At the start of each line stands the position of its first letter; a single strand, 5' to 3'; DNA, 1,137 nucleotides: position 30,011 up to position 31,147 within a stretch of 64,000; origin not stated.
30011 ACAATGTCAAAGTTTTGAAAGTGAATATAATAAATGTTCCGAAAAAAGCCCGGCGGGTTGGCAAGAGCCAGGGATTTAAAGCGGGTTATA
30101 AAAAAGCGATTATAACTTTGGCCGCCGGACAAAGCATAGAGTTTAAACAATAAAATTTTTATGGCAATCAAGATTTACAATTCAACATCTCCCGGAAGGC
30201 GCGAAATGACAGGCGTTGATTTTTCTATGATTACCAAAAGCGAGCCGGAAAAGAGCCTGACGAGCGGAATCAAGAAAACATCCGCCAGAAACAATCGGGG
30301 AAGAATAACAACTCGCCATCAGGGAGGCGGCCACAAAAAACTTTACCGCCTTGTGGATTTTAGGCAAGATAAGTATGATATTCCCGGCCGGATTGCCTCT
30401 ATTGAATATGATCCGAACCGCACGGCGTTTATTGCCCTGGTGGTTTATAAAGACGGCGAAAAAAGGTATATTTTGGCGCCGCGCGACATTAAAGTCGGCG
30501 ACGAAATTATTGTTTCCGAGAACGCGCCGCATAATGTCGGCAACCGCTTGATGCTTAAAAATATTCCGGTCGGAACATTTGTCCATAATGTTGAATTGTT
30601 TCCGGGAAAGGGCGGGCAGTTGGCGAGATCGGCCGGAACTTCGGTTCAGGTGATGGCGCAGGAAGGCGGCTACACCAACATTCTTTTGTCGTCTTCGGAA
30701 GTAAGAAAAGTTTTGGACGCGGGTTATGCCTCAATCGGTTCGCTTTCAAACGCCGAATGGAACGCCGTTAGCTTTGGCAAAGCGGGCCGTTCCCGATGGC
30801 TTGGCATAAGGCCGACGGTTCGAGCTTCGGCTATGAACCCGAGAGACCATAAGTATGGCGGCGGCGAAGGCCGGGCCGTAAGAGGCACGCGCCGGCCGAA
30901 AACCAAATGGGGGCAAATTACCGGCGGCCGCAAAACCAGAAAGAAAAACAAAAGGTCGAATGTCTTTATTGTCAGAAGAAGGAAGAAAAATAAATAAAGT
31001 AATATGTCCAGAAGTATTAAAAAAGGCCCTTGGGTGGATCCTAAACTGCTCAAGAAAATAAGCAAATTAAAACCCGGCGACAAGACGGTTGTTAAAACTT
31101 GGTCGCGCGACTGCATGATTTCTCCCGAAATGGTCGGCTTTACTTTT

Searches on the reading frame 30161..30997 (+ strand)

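Call 77: search_protein_families(library=pfam, proteins=[window:30161-30997:+], max_evalue=0.00001)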
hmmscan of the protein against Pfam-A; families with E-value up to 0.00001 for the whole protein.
window:30161-30997:+ (278 aa): 2 families
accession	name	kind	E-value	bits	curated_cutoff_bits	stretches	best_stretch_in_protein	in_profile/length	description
PF03947.24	Ribosomal_L2_C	-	1.1e-45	155.2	33.7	1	125-251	1-126/126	Ribosomal Proteins L2, C-terminal domain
PF00181.30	Ribosomal_L2_N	-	1.3e-35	121.7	23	1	43-117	2-76/77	Ribosomal Proteins L2, RNA binding N-terminal domain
